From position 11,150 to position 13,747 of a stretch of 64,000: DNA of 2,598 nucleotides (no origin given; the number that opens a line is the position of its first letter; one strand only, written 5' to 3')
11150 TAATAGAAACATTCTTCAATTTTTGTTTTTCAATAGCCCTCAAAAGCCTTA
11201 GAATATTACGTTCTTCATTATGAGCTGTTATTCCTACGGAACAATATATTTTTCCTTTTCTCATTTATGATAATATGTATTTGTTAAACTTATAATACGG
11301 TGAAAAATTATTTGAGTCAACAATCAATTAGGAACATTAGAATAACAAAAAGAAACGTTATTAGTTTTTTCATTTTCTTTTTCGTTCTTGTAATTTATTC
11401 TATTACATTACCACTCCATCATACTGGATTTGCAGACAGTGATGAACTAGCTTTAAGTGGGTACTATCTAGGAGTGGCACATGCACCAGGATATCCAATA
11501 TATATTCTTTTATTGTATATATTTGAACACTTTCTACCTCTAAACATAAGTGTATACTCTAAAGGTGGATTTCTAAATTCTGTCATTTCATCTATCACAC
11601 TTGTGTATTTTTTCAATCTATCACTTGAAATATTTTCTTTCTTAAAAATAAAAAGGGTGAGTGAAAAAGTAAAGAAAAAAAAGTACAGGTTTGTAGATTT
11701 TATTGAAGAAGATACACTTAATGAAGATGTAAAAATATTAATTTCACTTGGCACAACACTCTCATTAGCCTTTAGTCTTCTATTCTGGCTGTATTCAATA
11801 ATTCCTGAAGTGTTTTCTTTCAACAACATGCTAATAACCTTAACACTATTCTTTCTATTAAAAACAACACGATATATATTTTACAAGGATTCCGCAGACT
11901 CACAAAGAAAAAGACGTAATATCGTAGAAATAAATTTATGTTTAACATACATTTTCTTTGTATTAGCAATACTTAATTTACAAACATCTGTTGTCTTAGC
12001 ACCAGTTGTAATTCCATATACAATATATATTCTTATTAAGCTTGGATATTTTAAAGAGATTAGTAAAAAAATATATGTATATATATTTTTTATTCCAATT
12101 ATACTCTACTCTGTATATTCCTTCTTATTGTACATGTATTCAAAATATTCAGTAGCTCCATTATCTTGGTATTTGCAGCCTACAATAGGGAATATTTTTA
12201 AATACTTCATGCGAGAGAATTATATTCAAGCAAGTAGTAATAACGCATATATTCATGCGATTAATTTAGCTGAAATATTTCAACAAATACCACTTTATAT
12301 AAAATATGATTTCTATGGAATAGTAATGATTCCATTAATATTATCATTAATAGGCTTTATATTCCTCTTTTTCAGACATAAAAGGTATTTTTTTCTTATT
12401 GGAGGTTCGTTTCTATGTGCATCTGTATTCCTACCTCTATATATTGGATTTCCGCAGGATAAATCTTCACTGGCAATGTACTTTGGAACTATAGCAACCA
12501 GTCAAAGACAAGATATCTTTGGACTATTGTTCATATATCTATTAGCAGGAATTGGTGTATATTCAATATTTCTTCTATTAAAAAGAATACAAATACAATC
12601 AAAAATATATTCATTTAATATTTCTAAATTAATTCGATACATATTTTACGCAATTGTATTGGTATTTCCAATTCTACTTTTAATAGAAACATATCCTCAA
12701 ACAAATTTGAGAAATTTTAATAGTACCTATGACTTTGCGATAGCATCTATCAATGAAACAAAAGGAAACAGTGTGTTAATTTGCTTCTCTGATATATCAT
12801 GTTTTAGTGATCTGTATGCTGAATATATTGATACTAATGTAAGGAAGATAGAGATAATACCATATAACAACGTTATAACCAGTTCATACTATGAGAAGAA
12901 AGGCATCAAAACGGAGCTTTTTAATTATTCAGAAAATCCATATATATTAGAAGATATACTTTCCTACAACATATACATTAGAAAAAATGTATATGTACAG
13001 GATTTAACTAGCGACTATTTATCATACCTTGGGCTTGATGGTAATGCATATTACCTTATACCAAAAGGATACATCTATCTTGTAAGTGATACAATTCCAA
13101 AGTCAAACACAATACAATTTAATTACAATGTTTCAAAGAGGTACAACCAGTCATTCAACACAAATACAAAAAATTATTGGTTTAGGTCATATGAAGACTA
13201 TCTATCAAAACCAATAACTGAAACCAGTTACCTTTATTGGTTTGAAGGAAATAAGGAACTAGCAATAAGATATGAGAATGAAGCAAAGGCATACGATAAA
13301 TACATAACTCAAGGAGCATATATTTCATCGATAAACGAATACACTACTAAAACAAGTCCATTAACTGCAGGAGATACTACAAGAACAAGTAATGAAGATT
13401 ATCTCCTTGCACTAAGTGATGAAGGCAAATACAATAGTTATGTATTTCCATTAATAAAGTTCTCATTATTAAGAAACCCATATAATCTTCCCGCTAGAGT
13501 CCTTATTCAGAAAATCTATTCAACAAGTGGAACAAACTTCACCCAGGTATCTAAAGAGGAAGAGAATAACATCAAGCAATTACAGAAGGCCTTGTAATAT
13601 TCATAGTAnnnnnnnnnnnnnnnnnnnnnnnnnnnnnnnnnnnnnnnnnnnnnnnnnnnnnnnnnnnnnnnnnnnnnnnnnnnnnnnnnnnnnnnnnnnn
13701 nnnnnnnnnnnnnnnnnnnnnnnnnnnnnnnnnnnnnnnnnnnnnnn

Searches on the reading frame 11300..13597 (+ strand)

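Call 68: search_protein_families(library=pfam, proteins=[window:11300-13597:+], max_evalue=0.00001)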
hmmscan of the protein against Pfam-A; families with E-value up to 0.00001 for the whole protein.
window:11300-13597:+ (765 aa): 1 family
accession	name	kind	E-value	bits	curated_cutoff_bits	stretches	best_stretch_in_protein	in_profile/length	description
PF11028.14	TMEM260-like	-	2.9e-17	63.4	24.2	1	46-237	1-166/179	Protein O-mannosyl-transferase TMEM260-like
